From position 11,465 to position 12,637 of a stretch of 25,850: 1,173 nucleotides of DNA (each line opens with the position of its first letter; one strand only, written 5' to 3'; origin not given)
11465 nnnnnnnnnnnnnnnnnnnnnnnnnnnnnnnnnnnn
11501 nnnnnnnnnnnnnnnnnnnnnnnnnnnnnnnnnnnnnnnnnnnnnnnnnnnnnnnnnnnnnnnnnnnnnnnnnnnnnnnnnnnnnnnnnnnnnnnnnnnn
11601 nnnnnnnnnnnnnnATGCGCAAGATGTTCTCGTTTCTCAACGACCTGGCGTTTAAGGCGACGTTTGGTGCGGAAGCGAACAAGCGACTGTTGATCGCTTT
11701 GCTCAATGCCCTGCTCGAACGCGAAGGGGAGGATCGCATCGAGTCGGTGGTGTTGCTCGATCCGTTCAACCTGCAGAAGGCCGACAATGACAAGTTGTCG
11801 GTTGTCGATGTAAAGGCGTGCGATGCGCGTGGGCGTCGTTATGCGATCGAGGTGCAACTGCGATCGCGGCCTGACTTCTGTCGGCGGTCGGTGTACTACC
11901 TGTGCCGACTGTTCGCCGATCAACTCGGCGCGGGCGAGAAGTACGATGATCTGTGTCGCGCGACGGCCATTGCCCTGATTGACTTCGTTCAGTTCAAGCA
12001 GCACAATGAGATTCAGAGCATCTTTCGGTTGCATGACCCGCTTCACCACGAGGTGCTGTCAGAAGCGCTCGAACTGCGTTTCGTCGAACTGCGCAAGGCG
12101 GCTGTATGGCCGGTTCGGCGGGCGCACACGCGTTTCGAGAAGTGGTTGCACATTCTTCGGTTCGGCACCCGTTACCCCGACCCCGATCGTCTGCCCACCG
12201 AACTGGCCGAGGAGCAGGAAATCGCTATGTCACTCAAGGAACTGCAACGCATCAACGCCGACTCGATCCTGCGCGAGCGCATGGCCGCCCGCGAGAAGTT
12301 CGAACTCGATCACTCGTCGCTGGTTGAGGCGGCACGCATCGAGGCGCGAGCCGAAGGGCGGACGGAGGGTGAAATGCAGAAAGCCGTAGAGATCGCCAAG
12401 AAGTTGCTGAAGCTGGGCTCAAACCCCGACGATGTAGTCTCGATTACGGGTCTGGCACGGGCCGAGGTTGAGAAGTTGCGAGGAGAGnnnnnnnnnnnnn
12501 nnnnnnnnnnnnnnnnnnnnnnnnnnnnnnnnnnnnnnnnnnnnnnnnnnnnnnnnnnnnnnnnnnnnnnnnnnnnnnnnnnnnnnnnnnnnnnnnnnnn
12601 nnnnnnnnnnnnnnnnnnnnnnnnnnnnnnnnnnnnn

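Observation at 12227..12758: Recent tandem duplication of the Rpn nuclease C-terminal (DUF4351-like) domain into an independent mini-ORF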

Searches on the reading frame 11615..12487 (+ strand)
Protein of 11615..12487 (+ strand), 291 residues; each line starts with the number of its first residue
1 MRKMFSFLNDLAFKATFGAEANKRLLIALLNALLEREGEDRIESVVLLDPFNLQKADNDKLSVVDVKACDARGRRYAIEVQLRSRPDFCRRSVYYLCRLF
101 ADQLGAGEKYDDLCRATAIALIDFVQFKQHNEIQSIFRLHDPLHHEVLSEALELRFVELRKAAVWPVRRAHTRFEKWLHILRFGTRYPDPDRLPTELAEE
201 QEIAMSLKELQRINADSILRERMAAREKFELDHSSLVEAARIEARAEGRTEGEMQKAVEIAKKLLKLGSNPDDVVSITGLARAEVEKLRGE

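Call 7: search_protein_families(library=pfam, proteins=[window:11615-12487:+], max_evalue=1)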
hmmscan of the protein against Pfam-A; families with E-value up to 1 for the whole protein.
window:11615-12487:+ (291 aa): 1 family
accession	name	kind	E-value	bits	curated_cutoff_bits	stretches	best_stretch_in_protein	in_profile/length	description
PF12784.13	PDDEXK_2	-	1.6e-45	156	27.4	1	8-240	2-229/229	PD-(D/E)XK nuclease family transposase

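Call 8: search_protein_families(library=ncbifam, proteins=[window:11615-12487:+], max_evalue=1)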
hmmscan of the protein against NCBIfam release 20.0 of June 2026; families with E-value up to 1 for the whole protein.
window:11615-12487:+ (291 aa): 2 families
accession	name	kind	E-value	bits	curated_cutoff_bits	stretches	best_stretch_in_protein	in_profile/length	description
TIGR01784.1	T_den_put_tspse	subfamily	1.3e-33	117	52.1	1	9-288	2-273/273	Rpn family recombination-promoting nuclease/putative transposase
NF007361.0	PRK09857.1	equivalog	0.066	12.7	583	1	248-285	250-287/292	recombination-promoting nuclease RpnA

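Call 9: search_protein_families(library=padloc, proteins=[window:11615-12487:+], max_evalue=1)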
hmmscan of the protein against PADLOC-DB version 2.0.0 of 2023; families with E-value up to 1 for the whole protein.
window:11615-12487:+ (291 aa): 0 families

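Call 10: search_solved_structures(query=window:11615-12487:+, max_evalue=10, show_alignments=3)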
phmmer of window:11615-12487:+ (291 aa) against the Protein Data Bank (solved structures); distinct sequences matched with E-value up to 10: 2.
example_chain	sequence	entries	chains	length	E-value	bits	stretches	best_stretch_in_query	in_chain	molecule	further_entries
7obi_A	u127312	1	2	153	0.0094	19.1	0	249-276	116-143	CTPR-rv4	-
7th0_A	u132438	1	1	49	0.085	15.9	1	249-285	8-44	Recombination-promoting nuclease RpnA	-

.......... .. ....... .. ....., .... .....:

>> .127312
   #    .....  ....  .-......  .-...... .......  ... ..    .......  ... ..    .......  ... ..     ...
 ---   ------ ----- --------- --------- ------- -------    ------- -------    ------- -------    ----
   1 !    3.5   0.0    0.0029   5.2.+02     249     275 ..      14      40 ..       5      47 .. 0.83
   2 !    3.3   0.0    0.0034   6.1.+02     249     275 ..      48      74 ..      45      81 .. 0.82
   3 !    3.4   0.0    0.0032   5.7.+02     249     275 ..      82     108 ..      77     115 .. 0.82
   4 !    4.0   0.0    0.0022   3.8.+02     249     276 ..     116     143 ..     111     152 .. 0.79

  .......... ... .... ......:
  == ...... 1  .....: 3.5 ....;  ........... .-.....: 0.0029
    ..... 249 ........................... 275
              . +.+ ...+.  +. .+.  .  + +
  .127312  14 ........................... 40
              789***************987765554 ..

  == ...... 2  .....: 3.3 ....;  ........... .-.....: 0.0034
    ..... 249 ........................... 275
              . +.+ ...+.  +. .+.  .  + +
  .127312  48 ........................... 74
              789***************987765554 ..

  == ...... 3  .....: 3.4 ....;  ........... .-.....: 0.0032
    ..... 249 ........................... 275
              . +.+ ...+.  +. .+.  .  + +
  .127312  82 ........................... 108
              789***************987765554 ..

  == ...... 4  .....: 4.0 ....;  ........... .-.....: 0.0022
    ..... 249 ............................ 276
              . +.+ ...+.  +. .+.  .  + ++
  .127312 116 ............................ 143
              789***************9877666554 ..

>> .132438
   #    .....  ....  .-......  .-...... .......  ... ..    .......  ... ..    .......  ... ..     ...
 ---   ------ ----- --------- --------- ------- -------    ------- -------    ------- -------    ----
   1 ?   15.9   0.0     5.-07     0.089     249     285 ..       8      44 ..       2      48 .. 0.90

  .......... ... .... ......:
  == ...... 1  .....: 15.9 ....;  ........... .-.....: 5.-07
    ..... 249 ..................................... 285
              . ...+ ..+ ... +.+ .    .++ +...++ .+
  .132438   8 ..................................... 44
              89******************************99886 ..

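Call 16: find_encoding_contigs(protein=window:11615-12487:+, flank=10000, max_places=10)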
Protein window:11615-12487:+ (291 aa): no gene with exactly this product is on record in the collection.

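Call 17: find_homologous_proteins(query=window:11615-12487:+, max_evalue=0.00001)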
Query window:11615-12487:+ (291 aa): 9 proteins with E <= 0.00001 among 5848 candidates.
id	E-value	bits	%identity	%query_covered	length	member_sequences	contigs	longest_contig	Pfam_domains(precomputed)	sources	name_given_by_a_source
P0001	7.9e-185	631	100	100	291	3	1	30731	PF12784.14,PF27070.1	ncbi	-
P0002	1.8e-95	338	58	99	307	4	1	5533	PF12784.14,PF27070.1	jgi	-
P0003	3.3e-27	114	33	94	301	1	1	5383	PF12784.14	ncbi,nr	ncbi:MAG: PD-(D/E)XK nuclease family transposase, partial [Planctomycetes bacterium]|nr:PD-(D/E)XK n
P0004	1.5e-19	89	30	99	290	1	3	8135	PF12784.14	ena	-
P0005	8.9e-17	80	40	44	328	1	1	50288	PF12784.14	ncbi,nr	ncbi:MAG TPA: Rpn family recombination-promoting nuclease/putative transposase [Thermoanaerobaculia 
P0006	2.4e-12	65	34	63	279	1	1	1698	PF12784.14,PF27070.1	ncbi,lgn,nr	ncbi:MAG: PD-(D/E)XK nuclease family transposase [Prevotella sp.]|nr:PD-(D/E)XK nuclease family tran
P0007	1.0e-10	60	26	97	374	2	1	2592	PF12784.14,PF27070.1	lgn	-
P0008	1.9e-7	49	24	97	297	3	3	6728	PF12784.14,PF27070.1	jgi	jgi:predicted transposase/invertase (TIGR01784 family)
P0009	2.6e-7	49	25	97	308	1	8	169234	PF12784.14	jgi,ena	-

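Call 18: find_encoding_contigs(protein=P0001, flank=10000, max_places=6)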
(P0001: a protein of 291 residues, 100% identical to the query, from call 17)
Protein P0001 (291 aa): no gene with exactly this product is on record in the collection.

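Call 19: find_encoding_contigs(protein=P0002, flank=10000, max_places=6)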
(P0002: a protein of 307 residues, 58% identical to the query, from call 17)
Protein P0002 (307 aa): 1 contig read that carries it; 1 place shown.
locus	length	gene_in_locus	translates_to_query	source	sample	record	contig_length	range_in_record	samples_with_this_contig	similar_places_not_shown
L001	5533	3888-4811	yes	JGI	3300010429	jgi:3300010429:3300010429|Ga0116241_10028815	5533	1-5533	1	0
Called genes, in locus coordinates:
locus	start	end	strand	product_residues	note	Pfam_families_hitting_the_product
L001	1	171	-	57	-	?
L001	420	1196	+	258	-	PF04199:Cyclase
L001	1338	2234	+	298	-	PF00795:CN_hydrolase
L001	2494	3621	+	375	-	-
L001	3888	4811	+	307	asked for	PF12784:PDDEXK_2, PF27070:HTH_Rpn_C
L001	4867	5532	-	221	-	?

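Call 22: find_related_loci(query=window:11615-12487:+, collection=genome_contigs, flank=6000)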
Query window:11615-12487:+ (291 aa) in genome_contigs; peptide patterns used: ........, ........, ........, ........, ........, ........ (x = any residue, [..] = any of these).
61 stretches matched a pattern, but none encodes a relative of the query by tblastn (E <= 1e-3).

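Call 24: find_related_loci(query=A3, collection=genome_contigs, flank=5000)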
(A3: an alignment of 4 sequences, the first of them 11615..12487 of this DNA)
Query A3 (291 aa) in genome_contigs; peptide patterns used: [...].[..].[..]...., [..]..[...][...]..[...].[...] (x = any residue, [..] = any of these).
559 stretches matched a pattern; 436 encode a relative of the query (tblastn E <= 1e-3); the best 80 are kept; 80 distinct loci.
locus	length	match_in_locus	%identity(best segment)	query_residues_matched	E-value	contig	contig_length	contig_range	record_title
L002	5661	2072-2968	37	3-288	2e-57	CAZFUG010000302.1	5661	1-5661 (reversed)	MAG TPA_asm: uncultured bacterium isolate binchicken_co115_14 genome assembly, contig: NODE_20130_length_5661_cov_4.5153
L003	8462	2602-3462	37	3-288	3e-54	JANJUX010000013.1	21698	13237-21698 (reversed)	MAG: Candidatus Riflebacteria bacterium isolate RXS2_metabat.bin.35 RXS2_k141_57891, whole genome shotgun sequence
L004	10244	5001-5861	36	3-288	4e-53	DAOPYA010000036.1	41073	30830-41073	MAG TPA_asm: Candidatus Rifleibacterium sp. isolate AMR_MDS_1326 NODE_826_length_41073_cov_5.134404, whole genome shotgu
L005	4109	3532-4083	40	3-191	6e-38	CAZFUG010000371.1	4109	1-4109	MAG TPA_asm: uncultured bacterium isolate binchicken_co115_14 genome assembly, contig: NODE_30098_length_4109_cov_4.4546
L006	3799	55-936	30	9-288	5e-33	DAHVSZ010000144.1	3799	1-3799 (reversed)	MAG TPA_asm: Candidatus Paracaedibacteraceae bacterium isolate clean674 NODE_144_length_3799_cov_4.927727, whole genome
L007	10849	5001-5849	29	9-289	8e-33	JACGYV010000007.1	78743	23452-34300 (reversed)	Holosporaceae bacterium 'Namur' NODE_67_length_78743_cov_255.046, whole genome shotgun sequence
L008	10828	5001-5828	28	10-289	2e-32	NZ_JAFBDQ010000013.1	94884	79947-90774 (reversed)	Halanaerobacter jeridensis strain DSM 23230 Ga0454029_13, whole genome shotgun sequence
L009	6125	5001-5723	35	10-252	3e-32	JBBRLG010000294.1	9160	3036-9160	MAG: Gemmatales bacterium isolate La1_concoct.277 LA1C_C.277_k141_3319464L_9160_cov_34.5162, whole genome shotgun sequen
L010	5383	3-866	33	12-286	2e-32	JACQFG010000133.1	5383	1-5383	MAG: Planctomycetota bacterium isolate NC_groundwater_1041_Pr1_S-0.65um_62_10 Montesol18_Sp65_coassembly_scaffold_523771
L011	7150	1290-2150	30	2-288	2e-32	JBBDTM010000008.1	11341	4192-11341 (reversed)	MAG: Alkalispirochaeta sp. isolate LejiaC_59_14 Lejia_C_13195_length_11341_cov_11, whole genome shotgun sequence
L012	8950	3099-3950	31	9-288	5e-32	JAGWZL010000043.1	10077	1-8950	MAG: Verrucomicrobia bacterium isolate REEB52 contig-150_8649, whole genome shotgun sequence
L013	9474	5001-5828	29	10-289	1e-31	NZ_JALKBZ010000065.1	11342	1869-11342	Fuchsiella alkaliacetigena strain Z-7100 Falka_65, whole genome shotgun sequence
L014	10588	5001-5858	31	1-288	2e-31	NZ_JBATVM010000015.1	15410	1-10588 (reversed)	MAG: Psychrilyobacter sp. isolate MFD12164_ilm_asm_bin11 k127_60666, whole genome shotgun sequence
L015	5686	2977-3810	30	9-289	1e-31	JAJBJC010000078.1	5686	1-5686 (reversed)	Candidatus Anadelfobacter sociabilis isolate FL12-VI NODE_1428_length_5686_cov_18.674582, whole genome shotgun sequence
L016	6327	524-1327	29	10-289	1e-31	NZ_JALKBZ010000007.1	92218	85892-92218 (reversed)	Fuchsiella alkaliacetigena strain Z-7100 Falka_7, whole genome shotgun sequence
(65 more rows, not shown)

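Call 31: find_encoding_contigs(protein=P0011, flank=10000)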
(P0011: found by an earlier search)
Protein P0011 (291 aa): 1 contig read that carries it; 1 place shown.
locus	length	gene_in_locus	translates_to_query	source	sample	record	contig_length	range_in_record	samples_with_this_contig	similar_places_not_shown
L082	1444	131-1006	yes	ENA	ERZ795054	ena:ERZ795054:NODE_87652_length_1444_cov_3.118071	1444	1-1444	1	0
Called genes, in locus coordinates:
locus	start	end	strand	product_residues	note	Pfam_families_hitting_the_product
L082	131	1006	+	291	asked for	PF12784:PDDEXK_2, PF27070:HTH_Rpn_C (faint)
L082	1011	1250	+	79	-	PF27070:HTH_Rpn_C (weak)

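Call 32: find_encoding_contigs(protein=P0010, flank=10000)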
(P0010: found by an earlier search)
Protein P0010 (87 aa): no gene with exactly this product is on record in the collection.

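Call 50: predict_structure(alignment_id=A2)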
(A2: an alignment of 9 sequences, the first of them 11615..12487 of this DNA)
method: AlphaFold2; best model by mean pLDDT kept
length: 291 residues; sequences in the alignment: 9
mean_pLDDT: 81.9   pTM: 0.72
mean pLDDT of the five models: 81.9, 80.1, 79.9, 78.7, 78.1
residues with pLDDT >= 90: 81; 70-90: 165; 50-70: 38; < 50: 7
segments of 3 or more residues with pLDDT < 50: 57-62
pLDDT, mean of each block of 10 residues (from residue 1): 76 90 95 91 92 57 75 92 85 87 72 87 90 87 72 91 77 91 85 85 92 78 75 67 63 76 85 81 83 68
secondary structure, 60 per line:
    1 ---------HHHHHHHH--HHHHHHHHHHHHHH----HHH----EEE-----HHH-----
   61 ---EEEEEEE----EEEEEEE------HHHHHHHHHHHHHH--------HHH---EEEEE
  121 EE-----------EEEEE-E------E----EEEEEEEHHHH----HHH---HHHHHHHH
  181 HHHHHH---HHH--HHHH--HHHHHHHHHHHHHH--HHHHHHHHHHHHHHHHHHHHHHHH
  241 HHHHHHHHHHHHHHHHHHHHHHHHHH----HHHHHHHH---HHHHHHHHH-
elements in order: H10-17 H20-33 E45-47 E64-70 E75-81 H88-101 E116-122 E134-138 E152-158 H159-162 H173-186 H195-198 H201-214 H217-266 H271-278 H282-290

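Call 58: find_related_loci(query=window:11615-12487:+, collection=metagenome_contigs, flank=4000)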
Query window:11615-12487:+ (291 aa) in metagenome_contigs; peptide patterns used: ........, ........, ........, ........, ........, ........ (x = any residue, [..] = any of these).
106 stretches matched a pattern; 1 encode a relative of the query (tblastn E <= 1e-3); 1 distinct loci.
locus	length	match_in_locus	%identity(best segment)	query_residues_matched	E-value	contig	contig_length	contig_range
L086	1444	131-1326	98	1-291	0e+0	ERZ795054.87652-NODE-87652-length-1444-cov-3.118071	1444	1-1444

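Call 64: fold_search(model_id=the predicted structure, library=pdb)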
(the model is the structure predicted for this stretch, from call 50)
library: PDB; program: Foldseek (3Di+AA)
matches with E <= 10: 356; with E <= 0.001: 0
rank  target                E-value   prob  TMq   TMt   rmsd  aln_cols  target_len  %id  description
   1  9wuf                  3.7e-02  0.35  0.18  0.05  14.1       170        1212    9  Cryo-EM structure of Upx (released 2026-02-11)
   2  8q3b_E                1.5e-01  0.47  0.18  0.23   6.8       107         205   12  The closed state of the ASFV apo-RNA polymerase (released 2024-02-14)
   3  5gkj_B                2.1e-01  0.35  0.17  0.21   6.9       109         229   19  Structure of EndoMS in apo form (released 2016-11-02)
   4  4xmz                  3.6e-01  0.18  0.16  0.06  12.4       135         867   13  Crystal Structure of Met260Ala mutant of E. coli Aminopeptidase N in complex with 2,4-diaminobutyric acid (released 2016-01-27)
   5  5i6f_A                3.8e-01  0.10  0.14  0.06   8.5       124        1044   10  Crystal structure of C-terminal variant 1 of Chaetomium thermophilum acetyl-CoA carboxylase (released 2016-04-20)
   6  5i6h_A                4.0e-01  0.15  0.16  0.04   7.8       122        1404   12  Crystal structure of CD-CT domains of Chaetomium thermophilum acetyl-CoA carboxylase (released 2016-04-20)
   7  2dqm                  4.2e-01  0.18  0.16  0.06  11.9       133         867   14  Crystal Structure of Aminopeptidase N complexed with bestatin (released 2006-08-01)
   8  2hpo                  4.5e-01  0.16  0.16  0.06  12.4       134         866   13  Structure of Aminopeptidase N from E. coli Suggests a Compartmentalized, Gated Active Site (released 2006-08-15)
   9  4xo4                  4.5e-01  0.13  0.15  0.06  12.1       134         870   13  Crystal Structure of E. coli Aminopeptidase N in complex with L-Methionine (released 2016-01-27)
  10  5trc_B                5.3e-01  0.09  0.14  0.11   8.5       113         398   10  Crystal structure of phosphorylated AC3-AC5 domains of yeast acetyl-CoA carboxylase (released 2016-12-07)
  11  7th0                  6.0e-01  1.00  0.13  0.78   0.8        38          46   42  Escherichia coli RpnA-S (released 2023-03-29)
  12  7et0_A                6.0e-01  0.10  0.20  0.11  14.1       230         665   10  Crystal structure of the complex formed by Wolbachia cytoplasmic incompatibility factors CinA and CinB from wPip (released 2021-11-10)
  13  3puu                  6.4e-01  0.14  0.16  0.06  12.0       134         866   13  Crystal Structure of Glu121Gln mutant of E. coli Aminopeptidase N (released 2011-11-16)
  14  5mfr                  6.7e-01  0.13  0.15  0.06  12.5       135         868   13  The crystal structure of E. coli Aminopeptidase N in complex with 7-amino-5,7,8,9-tetrahydrobenzocyclohepten-6-one (released 2017-04-19)
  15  8q3k_E                7.1e-01  0.16  0.17  0.22   7.0       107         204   12  The open state of the ASFV apo-RNA polymerase (released 2024-02-14)
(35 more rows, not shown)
